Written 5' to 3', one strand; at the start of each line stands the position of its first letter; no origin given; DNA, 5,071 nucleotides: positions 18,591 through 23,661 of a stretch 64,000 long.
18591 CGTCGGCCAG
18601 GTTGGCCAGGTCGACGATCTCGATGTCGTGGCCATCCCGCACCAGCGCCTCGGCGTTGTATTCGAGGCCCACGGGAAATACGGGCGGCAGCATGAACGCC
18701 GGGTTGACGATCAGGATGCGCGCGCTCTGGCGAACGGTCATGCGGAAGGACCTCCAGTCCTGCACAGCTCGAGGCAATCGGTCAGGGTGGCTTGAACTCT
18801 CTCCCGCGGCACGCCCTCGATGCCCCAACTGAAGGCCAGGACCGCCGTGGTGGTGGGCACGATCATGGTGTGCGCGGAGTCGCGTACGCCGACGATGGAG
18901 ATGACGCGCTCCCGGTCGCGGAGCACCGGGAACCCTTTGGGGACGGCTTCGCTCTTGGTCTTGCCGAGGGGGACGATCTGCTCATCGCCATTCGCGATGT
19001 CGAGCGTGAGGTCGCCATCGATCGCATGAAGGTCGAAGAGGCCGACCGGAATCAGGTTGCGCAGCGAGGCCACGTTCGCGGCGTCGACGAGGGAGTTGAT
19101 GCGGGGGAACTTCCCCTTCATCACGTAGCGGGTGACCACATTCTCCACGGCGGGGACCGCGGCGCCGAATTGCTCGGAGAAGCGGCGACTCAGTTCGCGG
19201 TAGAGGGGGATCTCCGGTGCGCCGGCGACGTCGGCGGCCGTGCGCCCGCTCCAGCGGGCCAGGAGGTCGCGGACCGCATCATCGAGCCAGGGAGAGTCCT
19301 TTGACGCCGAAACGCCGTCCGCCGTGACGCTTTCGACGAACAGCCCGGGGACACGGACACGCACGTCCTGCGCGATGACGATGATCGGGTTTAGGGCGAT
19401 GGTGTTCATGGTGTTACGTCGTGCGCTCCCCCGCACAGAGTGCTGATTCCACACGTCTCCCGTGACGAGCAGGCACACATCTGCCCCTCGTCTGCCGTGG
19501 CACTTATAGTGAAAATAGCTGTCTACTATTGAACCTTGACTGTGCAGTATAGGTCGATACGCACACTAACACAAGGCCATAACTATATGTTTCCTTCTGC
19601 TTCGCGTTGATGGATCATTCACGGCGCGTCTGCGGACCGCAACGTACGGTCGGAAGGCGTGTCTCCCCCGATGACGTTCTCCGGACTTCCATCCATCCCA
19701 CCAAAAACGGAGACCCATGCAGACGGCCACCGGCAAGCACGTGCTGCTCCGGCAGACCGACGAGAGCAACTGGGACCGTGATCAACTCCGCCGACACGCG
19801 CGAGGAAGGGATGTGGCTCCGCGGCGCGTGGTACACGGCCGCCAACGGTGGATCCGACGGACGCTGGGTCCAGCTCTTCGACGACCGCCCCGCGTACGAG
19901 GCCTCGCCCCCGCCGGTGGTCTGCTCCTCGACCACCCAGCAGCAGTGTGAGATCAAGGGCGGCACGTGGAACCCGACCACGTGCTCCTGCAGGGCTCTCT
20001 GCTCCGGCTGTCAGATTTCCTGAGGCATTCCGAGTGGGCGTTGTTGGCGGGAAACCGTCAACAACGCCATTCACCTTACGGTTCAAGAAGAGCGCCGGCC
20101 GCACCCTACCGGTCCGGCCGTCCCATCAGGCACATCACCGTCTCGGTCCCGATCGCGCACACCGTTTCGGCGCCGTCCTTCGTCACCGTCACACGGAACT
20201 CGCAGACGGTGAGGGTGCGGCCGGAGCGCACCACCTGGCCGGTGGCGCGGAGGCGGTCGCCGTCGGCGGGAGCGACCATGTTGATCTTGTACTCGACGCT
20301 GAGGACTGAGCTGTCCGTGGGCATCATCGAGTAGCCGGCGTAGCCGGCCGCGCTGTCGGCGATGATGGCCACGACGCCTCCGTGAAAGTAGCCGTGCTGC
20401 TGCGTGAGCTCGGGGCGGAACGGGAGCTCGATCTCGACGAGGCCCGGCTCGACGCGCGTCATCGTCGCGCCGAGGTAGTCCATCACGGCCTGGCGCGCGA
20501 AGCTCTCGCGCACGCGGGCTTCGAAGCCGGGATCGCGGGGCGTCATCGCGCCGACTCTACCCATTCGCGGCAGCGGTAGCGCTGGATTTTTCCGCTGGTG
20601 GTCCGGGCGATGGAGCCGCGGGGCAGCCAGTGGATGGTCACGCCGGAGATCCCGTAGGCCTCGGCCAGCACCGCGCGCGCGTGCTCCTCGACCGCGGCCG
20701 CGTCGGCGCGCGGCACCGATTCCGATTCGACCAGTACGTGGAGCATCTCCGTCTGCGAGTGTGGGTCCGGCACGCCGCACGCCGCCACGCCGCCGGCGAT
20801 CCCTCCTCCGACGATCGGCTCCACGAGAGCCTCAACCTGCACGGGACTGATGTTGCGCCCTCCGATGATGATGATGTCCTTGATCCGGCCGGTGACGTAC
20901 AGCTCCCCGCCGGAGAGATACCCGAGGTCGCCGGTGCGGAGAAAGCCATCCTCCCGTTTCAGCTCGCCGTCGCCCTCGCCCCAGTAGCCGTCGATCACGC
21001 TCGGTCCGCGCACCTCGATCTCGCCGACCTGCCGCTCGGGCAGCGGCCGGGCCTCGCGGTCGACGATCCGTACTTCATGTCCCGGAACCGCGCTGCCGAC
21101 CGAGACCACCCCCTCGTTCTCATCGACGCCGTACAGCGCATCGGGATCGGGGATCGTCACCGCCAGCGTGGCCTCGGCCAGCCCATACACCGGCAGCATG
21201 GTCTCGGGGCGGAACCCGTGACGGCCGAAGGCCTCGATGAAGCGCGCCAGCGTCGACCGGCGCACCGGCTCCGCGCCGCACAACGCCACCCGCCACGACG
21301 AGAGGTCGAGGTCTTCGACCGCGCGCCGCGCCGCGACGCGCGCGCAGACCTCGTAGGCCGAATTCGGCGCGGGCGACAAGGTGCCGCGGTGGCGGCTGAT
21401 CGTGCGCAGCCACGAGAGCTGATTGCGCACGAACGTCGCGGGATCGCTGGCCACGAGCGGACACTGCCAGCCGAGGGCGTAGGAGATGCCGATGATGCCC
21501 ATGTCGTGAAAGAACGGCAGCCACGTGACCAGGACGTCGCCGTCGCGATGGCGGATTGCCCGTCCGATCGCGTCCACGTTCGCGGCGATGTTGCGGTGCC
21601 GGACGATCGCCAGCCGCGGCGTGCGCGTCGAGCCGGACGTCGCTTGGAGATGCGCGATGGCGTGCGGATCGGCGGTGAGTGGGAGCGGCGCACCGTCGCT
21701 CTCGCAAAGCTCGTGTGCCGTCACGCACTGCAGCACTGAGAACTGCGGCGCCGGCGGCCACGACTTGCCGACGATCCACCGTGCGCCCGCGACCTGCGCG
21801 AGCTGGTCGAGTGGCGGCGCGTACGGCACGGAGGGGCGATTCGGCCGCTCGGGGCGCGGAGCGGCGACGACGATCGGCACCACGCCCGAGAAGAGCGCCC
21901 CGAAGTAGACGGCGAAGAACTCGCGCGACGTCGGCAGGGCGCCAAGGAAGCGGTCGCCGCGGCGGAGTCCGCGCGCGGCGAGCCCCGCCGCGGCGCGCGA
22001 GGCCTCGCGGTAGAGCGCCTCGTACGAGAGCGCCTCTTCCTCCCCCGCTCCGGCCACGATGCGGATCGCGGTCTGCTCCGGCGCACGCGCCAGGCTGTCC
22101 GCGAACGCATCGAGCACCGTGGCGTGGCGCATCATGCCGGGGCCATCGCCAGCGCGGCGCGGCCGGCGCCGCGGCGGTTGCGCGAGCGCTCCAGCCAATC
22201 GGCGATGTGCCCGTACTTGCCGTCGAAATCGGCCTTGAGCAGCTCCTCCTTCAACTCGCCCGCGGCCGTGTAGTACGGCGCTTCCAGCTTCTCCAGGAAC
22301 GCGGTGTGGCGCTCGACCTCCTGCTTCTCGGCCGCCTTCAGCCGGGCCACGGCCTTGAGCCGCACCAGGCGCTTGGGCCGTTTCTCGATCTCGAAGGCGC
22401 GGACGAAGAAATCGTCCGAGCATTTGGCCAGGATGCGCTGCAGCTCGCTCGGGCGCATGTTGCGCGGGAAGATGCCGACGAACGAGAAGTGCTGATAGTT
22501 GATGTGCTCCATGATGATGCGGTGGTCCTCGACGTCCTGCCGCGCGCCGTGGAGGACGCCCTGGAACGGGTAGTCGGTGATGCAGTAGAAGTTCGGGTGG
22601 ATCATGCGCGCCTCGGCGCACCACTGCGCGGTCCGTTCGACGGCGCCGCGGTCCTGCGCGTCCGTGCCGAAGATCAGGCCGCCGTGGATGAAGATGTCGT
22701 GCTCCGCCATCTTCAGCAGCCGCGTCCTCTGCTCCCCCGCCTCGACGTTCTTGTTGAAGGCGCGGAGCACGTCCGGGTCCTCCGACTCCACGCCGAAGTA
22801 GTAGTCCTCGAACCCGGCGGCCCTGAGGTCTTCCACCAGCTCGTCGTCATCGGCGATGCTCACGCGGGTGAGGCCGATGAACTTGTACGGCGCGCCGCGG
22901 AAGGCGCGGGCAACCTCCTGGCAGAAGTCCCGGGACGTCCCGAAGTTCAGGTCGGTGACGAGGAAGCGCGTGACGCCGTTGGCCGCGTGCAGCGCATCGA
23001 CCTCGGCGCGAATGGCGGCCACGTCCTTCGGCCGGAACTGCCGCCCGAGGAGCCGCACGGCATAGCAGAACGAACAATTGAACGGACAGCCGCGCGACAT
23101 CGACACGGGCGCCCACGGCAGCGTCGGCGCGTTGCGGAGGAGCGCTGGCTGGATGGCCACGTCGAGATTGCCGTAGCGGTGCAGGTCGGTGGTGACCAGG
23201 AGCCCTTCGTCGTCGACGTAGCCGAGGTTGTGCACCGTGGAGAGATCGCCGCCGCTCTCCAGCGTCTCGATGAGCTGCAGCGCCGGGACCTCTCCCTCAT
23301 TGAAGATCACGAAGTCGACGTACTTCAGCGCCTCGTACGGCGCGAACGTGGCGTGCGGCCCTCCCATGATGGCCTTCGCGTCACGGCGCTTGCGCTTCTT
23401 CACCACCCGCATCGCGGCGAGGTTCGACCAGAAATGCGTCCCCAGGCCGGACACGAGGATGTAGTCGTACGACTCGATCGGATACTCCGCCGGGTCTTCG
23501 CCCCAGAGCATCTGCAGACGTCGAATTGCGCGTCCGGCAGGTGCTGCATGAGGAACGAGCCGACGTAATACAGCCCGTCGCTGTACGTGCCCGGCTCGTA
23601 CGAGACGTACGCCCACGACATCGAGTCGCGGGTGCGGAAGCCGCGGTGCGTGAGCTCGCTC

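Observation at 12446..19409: Candidate new pathway to a free non-proteinogenic aromatic amino acid (e.g. a pyrrolyl-alanine) with tRNA-editing self-protection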

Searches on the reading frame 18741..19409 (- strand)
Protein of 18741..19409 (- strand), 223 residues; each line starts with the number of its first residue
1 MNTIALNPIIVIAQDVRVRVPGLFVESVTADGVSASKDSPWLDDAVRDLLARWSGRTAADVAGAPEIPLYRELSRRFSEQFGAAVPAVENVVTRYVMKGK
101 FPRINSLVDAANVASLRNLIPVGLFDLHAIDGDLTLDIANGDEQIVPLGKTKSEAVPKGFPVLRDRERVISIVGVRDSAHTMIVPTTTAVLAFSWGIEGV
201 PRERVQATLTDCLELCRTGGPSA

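Call 5: search_protein_families(library=pfam, proteins=[window:18741-19409:-], max_evalue=0.01)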
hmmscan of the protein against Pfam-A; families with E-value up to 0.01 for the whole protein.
seq(223 aa): 1 family
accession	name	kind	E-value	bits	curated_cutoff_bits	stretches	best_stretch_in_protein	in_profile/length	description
PF03483.22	B3_4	-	8e-21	74.8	29.3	1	72-194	4-124/174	B3/4 domain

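Call 6: search_protein_families(library=ncbifam, proteins=[window:18741-19409:-], max_evalue=0.01)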
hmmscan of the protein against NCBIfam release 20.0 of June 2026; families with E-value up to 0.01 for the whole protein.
seq(223 aa): 2 families
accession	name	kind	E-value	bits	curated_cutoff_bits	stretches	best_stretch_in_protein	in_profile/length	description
TIGR00472.1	pheT_bact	equivalog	5.6e-09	34.8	402.65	1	98-190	243-334/798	phenylalanine--tRNA ligase subunit beta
NF000483.1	BlmB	exception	0.0011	18.3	625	1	59-210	84-225/301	bleomycin family antibiotic N-acetyltransferase BlmB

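Call 10: search_solved_structures(query=window:18741-19409:-, max_evalue=1, show_alignments=2)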
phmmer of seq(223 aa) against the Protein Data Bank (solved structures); distinct sequences matched with E-value up to 1: 5.
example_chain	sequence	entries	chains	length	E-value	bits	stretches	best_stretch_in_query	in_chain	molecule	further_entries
9f7e_A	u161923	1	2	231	0.013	18.4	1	73-148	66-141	CtdA Canavanyl tRNA Deacylase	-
4p71_A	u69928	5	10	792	0.014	18.3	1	97-187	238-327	Phenylalanine--tRNA ligase beta subunit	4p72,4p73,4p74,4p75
7fgp_A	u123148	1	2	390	0.085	15.7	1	16-72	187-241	Glycine/D-amino acid oxidase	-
9mkl_A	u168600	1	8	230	0.25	14.2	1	88-167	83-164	B3/4 domain-containing protein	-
7n8y_B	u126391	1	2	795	0.71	12.7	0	102-189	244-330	Phenylalanine--tRNA ligase beta subunit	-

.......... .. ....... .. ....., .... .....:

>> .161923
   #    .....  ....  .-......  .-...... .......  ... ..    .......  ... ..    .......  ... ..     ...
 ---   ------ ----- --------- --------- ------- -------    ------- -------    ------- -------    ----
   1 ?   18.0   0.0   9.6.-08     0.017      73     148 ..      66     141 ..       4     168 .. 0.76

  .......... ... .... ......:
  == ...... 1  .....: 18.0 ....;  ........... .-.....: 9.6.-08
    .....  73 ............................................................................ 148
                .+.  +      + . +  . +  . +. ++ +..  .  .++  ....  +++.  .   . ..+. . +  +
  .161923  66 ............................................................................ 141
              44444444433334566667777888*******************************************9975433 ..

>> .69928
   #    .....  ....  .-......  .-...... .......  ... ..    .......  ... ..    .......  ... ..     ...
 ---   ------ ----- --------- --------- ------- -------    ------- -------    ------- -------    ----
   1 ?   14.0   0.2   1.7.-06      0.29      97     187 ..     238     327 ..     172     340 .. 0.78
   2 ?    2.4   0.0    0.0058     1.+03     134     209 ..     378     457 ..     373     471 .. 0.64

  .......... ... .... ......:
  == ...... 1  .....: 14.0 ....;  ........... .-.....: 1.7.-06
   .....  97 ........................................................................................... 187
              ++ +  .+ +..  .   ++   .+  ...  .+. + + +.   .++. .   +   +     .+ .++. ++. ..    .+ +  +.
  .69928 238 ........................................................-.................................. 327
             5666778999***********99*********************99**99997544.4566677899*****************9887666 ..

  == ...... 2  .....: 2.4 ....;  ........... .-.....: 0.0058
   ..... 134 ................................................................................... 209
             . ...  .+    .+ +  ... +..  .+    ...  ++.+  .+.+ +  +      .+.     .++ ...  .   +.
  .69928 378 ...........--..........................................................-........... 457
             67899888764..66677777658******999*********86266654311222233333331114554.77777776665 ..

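Call 43: find_homologous_proteins(query=window:18741-19409:-, max_evalue=0.00001)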
Query seq(223 aa) (223 aa): 77 proteins with E <= 0.00001 among 1341 candidates.
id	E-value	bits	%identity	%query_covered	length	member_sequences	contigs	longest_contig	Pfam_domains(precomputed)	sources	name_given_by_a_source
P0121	2.1e-140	483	100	100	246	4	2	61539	PF03483.23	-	-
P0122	2.7e-118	411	83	100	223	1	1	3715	PF03483.23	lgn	-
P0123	4.9e-118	410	84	100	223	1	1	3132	PF03483.23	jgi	jgi:DNA/RNA-binding domain of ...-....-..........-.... protein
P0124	1.4e-115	402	83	100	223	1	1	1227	PF03483.23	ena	-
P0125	2.8e-115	401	82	100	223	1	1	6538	PF03483.23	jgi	jgi:DNA/RNA-binding domain of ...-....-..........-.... protein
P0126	4.5e-115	401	82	100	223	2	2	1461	PF03483.23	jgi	jgi:DNA/RNA-binding domain of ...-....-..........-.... protein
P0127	4.8e-115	401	82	100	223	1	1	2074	PF03483.23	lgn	-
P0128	2.2e-114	398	82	100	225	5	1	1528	PF03483.23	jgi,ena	jgi:DNA/RNA-binding domain of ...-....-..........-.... protein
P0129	7.2e-114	397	83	100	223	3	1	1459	PF03483.23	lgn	-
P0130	9.5e-114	396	82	100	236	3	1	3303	PF03483.23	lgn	-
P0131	1.1e-113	396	84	98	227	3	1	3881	PF03483.23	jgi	jgi:DNA/RNA-binding domain of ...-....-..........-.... protein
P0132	1.5e-113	396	82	100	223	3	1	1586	PF03483.23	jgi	jgi:DNA/RNA-binding domain of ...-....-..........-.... protein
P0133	3.7e-112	391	81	100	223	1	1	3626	PF03483.23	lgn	-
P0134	6.7e-112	390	82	98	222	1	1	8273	PF03483.23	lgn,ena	-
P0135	9.6e-112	390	82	100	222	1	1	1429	PF03483.23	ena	-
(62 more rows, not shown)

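Call 84: predict_structure(alignment_id=A2)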
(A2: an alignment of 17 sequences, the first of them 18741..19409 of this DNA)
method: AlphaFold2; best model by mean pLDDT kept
length: 223 residues; sequences in the alignment: 17
mean_pLDDT: 90.3   pTM: 0.87
mean pLDDT of the five models: 90.3, 89.6, 89.5, 89.6, 87.9
residues with pLDDT >= 90: 179; 70-90: 35; 50-70: 4; < 50: 5
segments of 3 or more residues with pLDDT < 50: 1-3
pLDDT, mean of each block of 10 residues (from residue 1): 65 96 95 92 96 91 94 94 91 94 94 96 93 94 85 90 92 78 90 95 97 88 44
secondary structure, 60 per line:
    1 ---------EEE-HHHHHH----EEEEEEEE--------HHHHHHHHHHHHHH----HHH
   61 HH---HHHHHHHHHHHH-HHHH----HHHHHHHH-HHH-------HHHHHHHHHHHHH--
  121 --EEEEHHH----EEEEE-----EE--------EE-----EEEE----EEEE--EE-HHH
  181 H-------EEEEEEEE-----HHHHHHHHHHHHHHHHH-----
elements in order: E10-12 H14-19 E24-31 H40-53 H58-62 H66-77 H79-82 H87-94 H106-118 E123-126 E134-138 E161-164 E169-172 H178-181 E189-196 H202-218

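Call 86: fold_search(model_id=the predicted structure, library=pdb)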
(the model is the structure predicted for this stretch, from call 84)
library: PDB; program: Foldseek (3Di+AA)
matches with E <= 10: 325; with E <= 0.001: 34
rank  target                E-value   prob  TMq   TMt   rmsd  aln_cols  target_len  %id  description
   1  9f7e_A                1.6e-13  1.00  0.77  0.74   3.6       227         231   21  CtdA Canavanine tRNA-editing deacetylase from Pseudomonas canavaninivorans (released 2025-05-14)
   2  9mkl_H                3.1e-13  1.00  0.78  0.77   3.3       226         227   19  canavanyl-tRNAArg deacylase (CtdA) (released 2025-10-01)
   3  9mkl_A                7.9e-13  1.00  0.78  0.78   3.4       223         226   18  canavanyl-tRNAArg deacylase (CtdA) (released 2025-10-01)
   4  6oz5_B                5.2e-08  1.00  0.58  0.17   7.5       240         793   16  Escherichia coli tRNA synthetase in complex with compound 3 (released 2020-11-18)
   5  4p71_A                1.0e-07  1.00  0.57  0.17   5.9       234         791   14  Apo PheRS from P. aeuriginosa (released 2014-06-25)
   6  6oz5_D                1.0e-07  1.00  0.59  0.18   7.5       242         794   15  Escherichia coli tRNA synthetase in complex with compound 3 (released 2020-11-18)
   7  7k98_E                1.9e-07  1.00  0.53  0.16   8.7       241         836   15  Preaminoacylation complex of M. tuberculosis PheRS with cognate precursor tRNA and 5'-O-(N-phenylalanyl)sulfamoyl-aden (released 2021-05-12)
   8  9dsx_E                2.2e-07  1.00  0.57  0.17   7.6       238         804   15  Crystal structure of the complex of M. tuberculosis PheRS with cognate precursor tRNA and fragment DDD00107555 (released 2025-06-04)
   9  9a5b_B                2.4e-07  1.00  0.59  0.18   3.8       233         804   13  Integrative model of SYFA-SYFB by crosslinking MS and deep learning (released 2024-09-18)
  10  2rhq_B                2.6e-07  1.00  0.53  0.16   8.8       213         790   15  PheRS from Staphylococcus haemolyticus- rational protein engineering and inhibitor studies (released 2007-11-06)
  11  9dtf_E                2.6e-07  1.00  0.57  0.17   7.6       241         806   16  Crystal structure of the complex of M. tuberculosis PheRS with cognate precursor tRNA and fragment DDD01008876 (released 2025-06-04)
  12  7daw_B                2.9e-07  1.00  0.56  0.16   6.8       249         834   15  Crystal structure of Mycobacterium tuberculosis phenylalanyl-tRNA synthetase (released 2021-01-13)
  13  9drs_E                2.9e-07  1.00  0.53  0.16   8.8       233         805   15  Crystal structure of M. tuberculosis PheRS-tRNA complex bound to inhibitor D-116 (released 2025-02-12)
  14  6p8t_B                3.3e-07  1.00  0.59  0.18   5.7       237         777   13  Acinetobacter baumannii tRNA synthetase in complex with compound 1 (released 2020-11-18)
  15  2rhs_D                4.3e-07  1.00  0.60  0.18   5.2       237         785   15  PheRS from Staphylococcus haemolyticus- rational protein engineering and inhibitor studies (released 2007-11-06)
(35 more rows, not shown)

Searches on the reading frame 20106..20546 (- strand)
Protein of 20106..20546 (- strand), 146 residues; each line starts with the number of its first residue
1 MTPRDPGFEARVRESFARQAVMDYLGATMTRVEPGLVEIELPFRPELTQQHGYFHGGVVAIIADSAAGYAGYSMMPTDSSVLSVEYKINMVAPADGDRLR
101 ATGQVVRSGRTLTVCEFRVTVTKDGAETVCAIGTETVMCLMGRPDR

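Call 45: search_protein_families(library=pfam, proteins=[window:20106-20546:-], max_evalue=0.001)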
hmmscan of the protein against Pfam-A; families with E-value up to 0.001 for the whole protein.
window:20106-20546:- (146 aa): 3 families
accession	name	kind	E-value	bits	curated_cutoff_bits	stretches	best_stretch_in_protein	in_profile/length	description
PF03061.28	4HBT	-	2.2e-11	44.4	20.6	1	51-124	1-75/79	Thioesterase superfamily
PF14539.12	DUF4442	-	2.1e-05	25.1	25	1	26-130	20-124/132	Domain of unknown function (DUF4442)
PF13622.12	4HBT_3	-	5.7e-05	23.7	24.3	1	49-134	7-79/83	Acyl-CoA thioesterase N-terminal domain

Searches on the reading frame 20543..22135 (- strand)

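Call 45: search_protein_families(library=pfam, proteins=[window:20543-22135:-], max_evalue=0.001)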
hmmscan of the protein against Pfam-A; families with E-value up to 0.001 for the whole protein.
window:20543-22135:- (530 aa): 1 family
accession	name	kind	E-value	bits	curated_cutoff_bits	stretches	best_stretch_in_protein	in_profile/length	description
PF00501.34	AMP-binding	-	1.2e-56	192.6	29.9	1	12-385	2-384/384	AMP-binding enzyme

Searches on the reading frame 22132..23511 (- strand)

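Call 45: search_protein_families(library=pfam, proteins=[window:22132-23511:-], max_evalue=0.001)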
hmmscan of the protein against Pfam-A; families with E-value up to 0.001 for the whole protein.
window:22132-23511:- (459 aa): 2 families
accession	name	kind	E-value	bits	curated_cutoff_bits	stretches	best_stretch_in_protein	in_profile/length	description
PF04055.27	Radical_SAM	-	1.1e-15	58.6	29.5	1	136-294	1-162/166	Radical SAM superfamily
PF02310.24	B12-binding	-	3.7e-10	40.1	32.1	1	14-78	51-118/121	B12 binding domain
